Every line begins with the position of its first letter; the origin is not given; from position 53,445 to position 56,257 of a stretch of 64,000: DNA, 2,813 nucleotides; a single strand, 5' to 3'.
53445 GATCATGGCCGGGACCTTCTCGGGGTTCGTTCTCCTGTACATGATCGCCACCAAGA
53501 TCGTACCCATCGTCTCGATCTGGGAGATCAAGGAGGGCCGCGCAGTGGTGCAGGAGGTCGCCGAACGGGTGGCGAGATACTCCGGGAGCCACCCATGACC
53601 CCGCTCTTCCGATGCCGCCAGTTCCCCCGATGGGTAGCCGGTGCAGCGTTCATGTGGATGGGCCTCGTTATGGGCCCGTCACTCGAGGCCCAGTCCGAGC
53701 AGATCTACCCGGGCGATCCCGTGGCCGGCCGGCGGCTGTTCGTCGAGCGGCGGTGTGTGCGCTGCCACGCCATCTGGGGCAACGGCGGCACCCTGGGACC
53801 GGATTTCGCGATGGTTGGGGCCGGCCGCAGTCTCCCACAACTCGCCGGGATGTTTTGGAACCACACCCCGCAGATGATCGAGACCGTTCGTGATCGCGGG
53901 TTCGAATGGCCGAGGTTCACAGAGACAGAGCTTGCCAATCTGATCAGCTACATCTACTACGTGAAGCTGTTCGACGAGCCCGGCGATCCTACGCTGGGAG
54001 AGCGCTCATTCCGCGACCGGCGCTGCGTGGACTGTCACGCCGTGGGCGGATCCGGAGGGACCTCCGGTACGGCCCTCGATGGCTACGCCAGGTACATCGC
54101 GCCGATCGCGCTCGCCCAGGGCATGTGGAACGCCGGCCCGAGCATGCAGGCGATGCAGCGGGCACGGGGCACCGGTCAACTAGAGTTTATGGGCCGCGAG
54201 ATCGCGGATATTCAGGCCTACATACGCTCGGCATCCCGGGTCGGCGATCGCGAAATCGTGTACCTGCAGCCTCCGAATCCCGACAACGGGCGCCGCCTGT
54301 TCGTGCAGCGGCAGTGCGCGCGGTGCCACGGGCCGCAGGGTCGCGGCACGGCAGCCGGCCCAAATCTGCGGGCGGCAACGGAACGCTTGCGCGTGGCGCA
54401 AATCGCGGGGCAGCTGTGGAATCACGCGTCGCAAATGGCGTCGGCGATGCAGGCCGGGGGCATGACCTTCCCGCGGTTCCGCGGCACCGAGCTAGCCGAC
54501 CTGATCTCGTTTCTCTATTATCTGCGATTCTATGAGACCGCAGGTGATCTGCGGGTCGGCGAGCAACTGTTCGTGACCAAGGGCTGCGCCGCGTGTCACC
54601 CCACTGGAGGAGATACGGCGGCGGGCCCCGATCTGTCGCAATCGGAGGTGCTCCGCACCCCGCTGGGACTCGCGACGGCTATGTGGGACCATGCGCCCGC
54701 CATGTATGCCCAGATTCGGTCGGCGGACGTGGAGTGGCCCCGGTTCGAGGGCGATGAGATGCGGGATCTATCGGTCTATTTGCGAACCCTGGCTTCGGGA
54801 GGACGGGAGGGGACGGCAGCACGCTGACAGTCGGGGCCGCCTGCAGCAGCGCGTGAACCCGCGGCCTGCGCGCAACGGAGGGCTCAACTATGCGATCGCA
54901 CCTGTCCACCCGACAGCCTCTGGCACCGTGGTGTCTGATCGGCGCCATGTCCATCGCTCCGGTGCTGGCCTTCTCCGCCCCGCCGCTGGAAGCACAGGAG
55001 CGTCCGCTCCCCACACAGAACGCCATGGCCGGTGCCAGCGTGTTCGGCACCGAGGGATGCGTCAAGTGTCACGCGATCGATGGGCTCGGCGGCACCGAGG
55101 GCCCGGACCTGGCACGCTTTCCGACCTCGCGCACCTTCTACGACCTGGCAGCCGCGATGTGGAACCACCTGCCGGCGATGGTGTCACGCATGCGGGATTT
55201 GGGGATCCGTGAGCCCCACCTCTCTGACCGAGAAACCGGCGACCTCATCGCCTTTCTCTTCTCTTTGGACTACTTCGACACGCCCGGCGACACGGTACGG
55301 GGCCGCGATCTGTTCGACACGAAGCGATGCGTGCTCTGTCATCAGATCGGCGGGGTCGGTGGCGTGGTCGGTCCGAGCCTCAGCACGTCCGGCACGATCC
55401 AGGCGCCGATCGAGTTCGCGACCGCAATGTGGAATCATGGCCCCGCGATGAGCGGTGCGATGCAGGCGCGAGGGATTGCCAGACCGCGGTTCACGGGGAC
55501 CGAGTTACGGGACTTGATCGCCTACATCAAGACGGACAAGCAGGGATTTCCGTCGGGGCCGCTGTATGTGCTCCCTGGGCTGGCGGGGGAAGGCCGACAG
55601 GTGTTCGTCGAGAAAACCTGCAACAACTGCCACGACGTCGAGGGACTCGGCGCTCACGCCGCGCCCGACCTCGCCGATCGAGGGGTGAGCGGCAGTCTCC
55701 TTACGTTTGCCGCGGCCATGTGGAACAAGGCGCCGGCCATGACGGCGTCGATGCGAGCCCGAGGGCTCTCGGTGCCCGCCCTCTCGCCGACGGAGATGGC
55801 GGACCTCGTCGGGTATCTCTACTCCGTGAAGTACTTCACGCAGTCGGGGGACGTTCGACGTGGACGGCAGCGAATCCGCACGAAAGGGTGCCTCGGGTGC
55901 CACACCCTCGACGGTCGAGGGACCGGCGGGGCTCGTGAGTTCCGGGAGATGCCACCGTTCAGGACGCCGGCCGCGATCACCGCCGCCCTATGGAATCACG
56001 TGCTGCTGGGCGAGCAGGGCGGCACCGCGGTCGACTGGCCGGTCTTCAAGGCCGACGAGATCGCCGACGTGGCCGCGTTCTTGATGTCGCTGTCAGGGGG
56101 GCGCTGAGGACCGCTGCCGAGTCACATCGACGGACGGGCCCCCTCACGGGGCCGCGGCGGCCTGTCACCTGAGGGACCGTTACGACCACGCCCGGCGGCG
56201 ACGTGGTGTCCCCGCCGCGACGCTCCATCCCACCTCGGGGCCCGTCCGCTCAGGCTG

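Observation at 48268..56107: Atypical ACIII/Qrc-like respiratory cluster: split MopB + FeS + NrfD core surrounded by 14 c-type heme sites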

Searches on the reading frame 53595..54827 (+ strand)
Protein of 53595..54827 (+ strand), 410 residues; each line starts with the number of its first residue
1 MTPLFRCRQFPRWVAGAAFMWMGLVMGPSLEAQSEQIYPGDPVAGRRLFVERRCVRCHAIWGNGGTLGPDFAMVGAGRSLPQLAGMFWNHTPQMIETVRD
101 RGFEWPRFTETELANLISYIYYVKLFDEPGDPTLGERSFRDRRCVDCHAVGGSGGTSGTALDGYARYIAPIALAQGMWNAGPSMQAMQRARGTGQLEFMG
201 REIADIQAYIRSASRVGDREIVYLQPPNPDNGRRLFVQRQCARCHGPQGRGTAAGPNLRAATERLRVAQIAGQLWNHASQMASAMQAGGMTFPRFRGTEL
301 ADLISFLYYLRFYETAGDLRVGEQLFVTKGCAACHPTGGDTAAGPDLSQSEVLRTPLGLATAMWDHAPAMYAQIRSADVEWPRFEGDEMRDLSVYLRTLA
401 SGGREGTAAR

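Call 4: search_protein_families(library=pfam, proteins=[window:53595-54827:+], max_evalue=0.01)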
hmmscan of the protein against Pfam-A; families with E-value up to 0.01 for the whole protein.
window:53595-54827:+ (410 aa): 7 families
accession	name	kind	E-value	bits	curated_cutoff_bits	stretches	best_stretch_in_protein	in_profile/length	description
PF00034.26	Cytochrom_C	-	3.8e-29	102.3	21.3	4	230-307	2-86/90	Cytochrome c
PF13442.11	Cytochrome_CBB3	-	6e-20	71.8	27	1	228-302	2-63/68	Cytochrome C oxidase, cbb3-type, subunit III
PF14495.11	Cytochrom_C550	-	4.4e-07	30.1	27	0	222-268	19-62/136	Cytochrome c-550 domain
PF09699.15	Paired_CXXCH_1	-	0.00022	21.3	20.6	0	238-250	6-18/41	Doubled CXXCH motif (Paired_CXXCH_1)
PF14522.11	Cytochrome_C7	-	0.0012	19.1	24.8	0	239-246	14-21/67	Cytochrome c7 and related cytochrome c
PF13435.11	Cytochrome_C554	-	0.005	18.2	20.8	0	140-151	47-58/84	Cytochrome c554 and c-prime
PF02433.20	FixO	-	0.0078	16.2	29.6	0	42-59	50-67/219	Cytochrome C oxidase, mono-heme subunit/FixO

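Call 5: search_protein_families(library=ncbifam, proteins=[window:53595-54827:+], max_evalue=0.01)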
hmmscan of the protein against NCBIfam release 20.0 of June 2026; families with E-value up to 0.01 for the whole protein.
window:53595-54827:+ (410 aa): 17 families
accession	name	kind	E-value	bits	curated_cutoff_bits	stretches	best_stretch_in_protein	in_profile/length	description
TIGR02603.1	CxxCH_TIGR02603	domain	1.3e-18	67.3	68.15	2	40-79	1-39/134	putative heme-binding domain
NF050122.1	bc1_QcrC_actin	exception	9e-15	54.7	200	1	141-300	49-196/253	cytochrome bc1 complex diheme cytochrome c subunit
TIGR04485.1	thiosulf_SoxX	equivalog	1.1e-14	54.9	61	1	54-121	5-76/78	sulfur oxidation c-type cytochrome SoxX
NF045773.1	cytochro_C550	exception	1.4e-10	41.1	125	1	236-286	55-104/118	cytochrome c550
NF045774.1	cytochro_C551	exception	1.6e-09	37.7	118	1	236-285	45-93/110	cytochrome c551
NF040971.1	cytc_ExtS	equivalog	1.5e-08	34.3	100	0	230-281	79-130/262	selenite/tellurite reduction operon c-type cytochrome lipoprotein ExtS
TIGR00782.1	ccoP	equivalog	4.7e-07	29.4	179.95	2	143-258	117-233/285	cytochrome-c oxidase, cbb3-type subunit III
NF045930.1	Cytc6PetJCyano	equivalog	2.6e-06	27.3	135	0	314-341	23-49/110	cytochrome c6 PetJ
TIGR03045.1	PS_II_C550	equivalog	8.1e-06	25.6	177.75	0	218-269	40-88/159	photosystem II cytochrome c-550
TIGR04494.1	c550_PedF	equivalog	1.2e-05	25.2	122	0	238-296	59-112/133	cytochrome c-550 PedF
NF011054.0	PRK14486.1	equivalog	3.2e-05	23.6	447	0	231-255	217-240/294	putative bifunctional cbb3-type cytochrome c oxidase subunit II/cytochrome c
TIGR03806.1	chp_HNE_0200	subfamily_domain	0.00011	21.5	313.3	0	234-264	214-244/314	SO2930 family diheme c-type cytochrome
TIGR04484.1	thiosulf_SoxA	equivalog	0.00013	21.4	110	0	185-248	61-133/212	sulfur oxidation c-type cytochrome SoxA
TIGR03874.1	4cys_cytochr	equivalog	0.00066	19.4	161.75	1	238-285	41-88/143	c-type cytochrome, methanol metabolism-related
NF040606.1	CytoC_perox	subfamily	0.0012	18.1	150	0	230-280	299-345/524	di-heme-cytochrome C peroxidase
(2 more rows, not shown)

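Call 42: search_solved_structures(query=window:53595-54827:+, max_evalue=0.01)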
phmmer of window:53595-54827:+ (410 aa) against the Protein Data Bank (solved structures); distinct sequences matched with E-value up to 0.01: 6.
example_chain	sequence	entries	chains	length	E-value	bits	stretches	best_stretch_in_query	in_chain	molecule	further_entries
9l08_A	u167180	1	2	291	1.5e-06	30.5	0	316-349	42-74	Covalently Connected Cytochrome c555 trimer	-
8smr_G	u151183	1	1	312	0.0014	20.8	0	226-348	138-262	Cbb3-type cytochrome c oxidase subunit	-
8snh_G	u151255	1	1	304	0.002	20.2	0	220-259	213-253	Cbb3-type cytochrome c oxidase subunit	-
6xkx_p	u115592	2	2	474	0.0031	19.6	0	316-348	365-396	Cbb3-type cytochrome c oxidase subunit CcoP,Cytochrome c-type cyt cy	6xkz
1h31_B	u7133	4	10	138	0.0076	18.3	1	38-99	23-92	CYTOCHROME C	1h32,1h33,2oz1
1ccr_A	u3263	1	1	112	0.0082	18.2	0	226-260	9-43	CYTOCHROME C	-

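Call 62: find_homologous_proteins(query=window:53595-54827:+, max_evalue=0.00001)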
Query window:53595-54827:+ (410 aa): 540 proteins with E <= 0.00001 among 8000 candidates; the best 120 are listed.
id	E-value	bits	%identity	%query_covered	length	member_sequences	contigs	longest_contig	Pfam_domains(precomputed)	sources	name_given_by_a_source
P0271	1.5e-282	955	100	100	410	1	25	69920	PF14495.12,PF13442.12,PF00034.27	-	-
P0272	2.6e-247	839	89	100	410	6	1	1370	PF14495.12,PF13442.12,PF00034.27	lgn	-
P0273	3.8e-240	815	85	99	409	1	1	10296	PF14495.12,PF13442.12,PF00034.27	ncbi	-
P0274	1.7e-191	655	72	94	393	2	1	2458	PF13442.12,PF00034.27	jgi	jgi:mono/diheme cytochrome c family protein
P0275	1.8e-187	641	70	94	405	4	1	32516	PF14495.12,PF13442.12,PF00034.27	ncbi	-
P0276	1.7e-183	628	71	91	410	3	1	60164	PF13442.12,PF00034.27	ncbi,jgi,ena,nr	ncbi:MAG: c-type cytochrome [Gemmatimonadota bacterium]|nr:c-type cytochrome [Gemmatimonadota bacter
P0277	1.7e-182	625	71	90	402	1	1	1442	PF09699.16,PF13442.12,PF00034.27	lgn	-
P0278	1.1e-181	622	66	98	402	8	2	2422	PF13442.12,PF00034.27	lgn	-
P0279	3.3e-181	621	69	94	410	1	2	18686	PF14495.12,PF13442.12,PF00034.27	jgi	jgi:mono/diheme cytochrome c family protein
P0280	1.5e-180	619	67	96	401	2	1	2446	PF13442.12,PF00034.27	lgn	-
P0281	1.6e-180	619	66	97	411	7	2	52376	PF13442.12,PF00034.27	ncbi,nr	ncbi:MAG: c-type cytochrome [Gemmatimonadales bacterium]|nr:c-type cytochrome [Gemmatimonadales bact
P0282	5.5e-180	617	68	94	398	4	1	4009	PF14495.12,PF13442.12,PF00034.27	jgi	-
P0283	9.8e-180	616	67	96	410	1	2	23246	PF13442.12,PF00034.27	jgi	-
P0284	1.2e-179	616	67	93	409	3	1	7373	PF14495.12,PF13442.12,PF00034.27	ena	-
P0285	4.5e-179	614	66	95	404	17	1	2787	PF13442.12,PF00034.27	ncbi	-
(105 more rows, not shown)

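Call 76: predict_structure(alignment_id=A4)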
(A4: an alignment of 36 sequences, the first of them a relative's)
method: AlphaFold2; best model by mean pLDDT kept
length: 410 residues; sequences in the alignment: 36
mean_pLDDT: 79.4   pTM: 0.74
mean pLDDT of the five models: 79.4, 78.3, 72.7, 60.6, 47.4
residues with pLDDT >= 90: 67; 70-90: 275; 50-70: 39; < 50: 29
segments of 3 or more residues with pLDDT < 50: 1-11, 26-36, 404-410
pLDDT, mean of each block of 10 residues (from residue 1): 43 54 46 49 86 85 78 71 82 85 84 84 81 96 92 89 89 90 85 82 94 80 78 89 85 83 80 85 85 89 82 79 91 73 66 75 84 86 88 85 47
secondary structure, 60 per line:
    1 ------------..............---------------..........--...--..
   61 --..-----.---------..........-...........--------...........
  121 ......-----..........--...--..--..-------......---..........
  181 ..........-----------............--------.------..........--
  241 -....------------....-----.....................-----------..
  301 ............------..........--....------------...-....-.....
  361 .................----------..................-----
elements in order: H13-26 H42-51 H80-89 H91-101 H110-126 H132-141 H162-166 H171-190 H202-213 H229-238 H242-245 H258-261 H267-287 H299-312 H319-328 H331-334 H351-354 H356-377 H388-405

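Call 80: fold_search(model_id=the predicted structure, library=pdb)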
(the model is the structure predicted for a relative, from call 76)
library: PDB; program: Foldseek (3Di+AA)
matches with E <= 10: 181; with E <= 0.001: 0
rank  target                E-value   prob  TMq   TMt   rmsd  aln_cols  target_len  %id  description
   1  9l08_A                5.9e-03  0.89  0.19  0.25  19.8       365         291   13  Cyclic Trimer of Helix-Linked Cytochrome c555 (released 2025-05-28)
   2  7zs1                  9.7e-03  0.97  0.13  0.19  16.2       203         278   17  Diheme cytochrome c Kustd1711 from Kuenenia stuttgartiensis, M292C mutant (released 2023-05-17)
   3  3oa8_A                1.5e-01  0.47  0.16  0.25  14.0       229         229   18  Diheme SoxAX (released 2011-05-18)
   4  4xyd_B                1.9e-01  0.91  0.13  0.35  13.2       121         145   16  Nitric oxide reductase from Roseobacter denitrificans (RdNOR) (released 2016-05-25)
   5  8smr_K                1.9e-01  0.44  0.14  0.28  13.1       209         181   16  cytochrome bc1-cbb3 supercomplex from Pseudomonas aeruginosa (released 2023-10-11)
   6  3o0r_C                2.8e-01  0.80  0.12  0.32  13.2       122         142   16  Crystal structure of nitric oxide reductase from Pseudomonas aeruginosa in complex with antibody fragment (released 2010-12-29)
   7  1h31_A                4.8e-01  0.21  0.16  0.22  11.7       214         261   15  Oxidised SoxAX complex from Rhodovulum sulfidophilum (released 2002-11-07)
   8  3ocd_A                5.5e-01  0.15  0.15  0.22  14.1       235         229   16  Diheme SoxAX - C236M mutant (released 2011-05-18)
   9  1ccr                  6.4e-01  0.72  0.14  0.43   7.1       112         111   21  STRUCTURE OF RICE FERRICYTOCHROME C AT 2.0 ANGSTROMS RESOLUTION (released 1983-04-21)
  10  1tju_B                6.4e-01  0.02  0.08  0.08  27.2       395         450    9  Crystal Structure of T161S Duck Delta 2 Crystallin Mutant (released 2004-09-07)
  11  1c2r_A                7.1e-01  0.77  0.13  0.40   8.2       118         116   19  MOLECULAR STRUCTURE OF CYTOCHROME C2 ISOLATED FROM RHODOBACTER CAPSULATUS DETERMINED AT 2.5 ANGSTROMS RESOLUTION (released 1992-01-15)
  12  7b21                  8.6e-01  0.47  0.12  0.43   7.8       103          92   25  The X183 domain from Cellvibrio japonicus Cbp2D (released 2021-07-21)
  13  9r0o                  1.0e+00  0.02  0.11  0.09  21.4       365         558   14  Cryo-EM structure of rat SLCO2A1 bound to tolcapone. (released 2026-02-11)
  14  1hy0_B                1.0e+00  0.02  0.09  0.08  26.6       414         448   10  CRYSTAL STRUCTURE OF WILD TYPE DUCK DELTA 1 CRYSTALLIN (EYE LENS PROTEIN) (released 2001-04-21)
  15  2zoc_B                1.1e+00  0.02  0.10  0.11  20.7       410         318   13  Crystal structure of recombinant human annexin IV (released 2009-04-28)
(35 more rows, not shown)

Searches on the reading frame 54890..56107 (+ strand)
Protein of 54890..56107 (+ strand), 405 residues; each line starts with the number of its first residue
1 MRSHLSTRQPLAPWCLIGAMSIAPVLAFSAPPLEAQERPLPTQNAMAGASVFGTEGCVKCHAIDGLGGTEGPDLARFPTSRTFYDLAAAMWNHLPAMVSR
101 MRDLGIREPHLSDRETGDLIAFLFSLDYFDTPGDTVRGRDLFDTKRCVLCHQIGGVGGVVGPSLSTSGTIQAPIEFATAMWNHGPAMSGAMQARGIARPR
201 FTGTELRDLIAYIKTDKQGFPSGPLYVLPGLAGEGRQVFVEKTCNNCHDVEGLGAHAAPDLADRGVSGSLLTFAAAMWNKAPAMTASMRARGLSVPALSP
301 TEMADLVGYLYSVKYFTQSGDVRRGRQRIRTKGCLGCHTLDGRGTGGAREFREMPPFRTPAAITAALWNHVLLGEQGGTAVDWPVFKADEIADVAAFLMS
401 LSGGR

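Call 4: search_protein_families(library=pfam, proteins=[window:54890-56107:+], max_evalue=0.01)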
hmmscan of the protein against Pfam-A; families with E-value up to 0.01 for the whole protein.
window:54890-56107:+ (405 aa): 4 families
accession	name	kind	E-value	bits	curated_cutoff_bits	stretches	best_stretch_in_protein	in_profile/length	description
PF00034.26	Cytochrom_C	-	1.4e-32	113.3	21.3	4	234-313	3-89/90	Cytochrome c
PF13442.11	Cytochrome_CBB3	-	4.6e-24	85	27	3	137-213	5-68/68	Cytochrome C oxidase, cbb3-type, subunit III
PF02433.20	FixO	-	4.3e-05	23.5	29.6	0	232-248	50-66/219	Cytochrome C oxidase, mono-heme subunit/FixO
PF22113.1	Mtrc-MtrF_II-IV_dom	-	0.0041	17.1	30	0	236-256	1-21/176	Outer membrane cytochrome MtrC/MtrF-like, domains II/IV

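Call 5: search_protein_families(library=ncbifam, proteins=[window:54890-56107:+], max_evalue=0.01)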
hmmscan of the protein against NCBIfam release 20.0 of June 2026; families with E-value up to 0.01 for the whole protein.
window:54890-56107:+ (405 aa): 12 families
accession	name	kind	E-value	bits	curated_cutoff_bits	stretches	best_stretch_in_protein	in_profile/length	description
TIGR02603.1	CxxCH_TIGR02603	domain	6.3e-21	74.8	68.15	3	133-170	1-37/134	putative heme-binding domain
TIGR04485.1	thiosulf_SoxX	equivalog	3e-17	63.1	61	2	57-126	5-78/78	sulfur oxidation c-type cytochrome SoxX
NF050122.1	bc1_QcrC_actin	exception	2e-14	53.5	200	1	136-255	42-158/253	cytochrome bc1 complex diheme cytochrome c subunit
NF040971.1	cytc_ExtS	equivalog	7.6e-13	48.3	100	1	306-371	62-127/262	selenite/tellurite reduction operon c-type cytochrome lipoprotein ExtS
TIGR00782.1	ccoP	equivalog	1.1e-11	44.7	179.95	1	234-347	109-227/285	cytochrome-c oxidase, cbb3-type subunit III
NF045773.1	cytochro_C550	exception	4.6e-08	33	125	0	8-77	3-79/118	cytochrome c550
NF045774.1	cytochro_C551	exception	4.2e-07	29.9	118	0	42-76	36-68/110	cytochrome c551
NF011054.0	PRK14486.1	equivalog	1.2e-06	28.3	447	0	231-249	50-68/294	putative bifunctional cbb3-type cytochrome c oxidase subunit II/cytochrome c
TIGR04494.1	c550_PedF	equivalog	7e-05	22.7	122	0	48-79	54-84/133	cytochrome c-550 PedF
NF011055.0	PRK14487.1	subfamily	0.00025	20.6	218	0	231-248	55-72/212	cbb3-type cytochrome c oxidase subunit II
NF041895.1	choice_anch_V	domain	0.00036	20.6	42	0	237-251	22-32/150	choice-of-anchor V domain-containing protein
NF049874.1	PdsA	exception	0.0058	16.5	330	0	28-65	102-139/198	periplasmic diheme shuttle PdsA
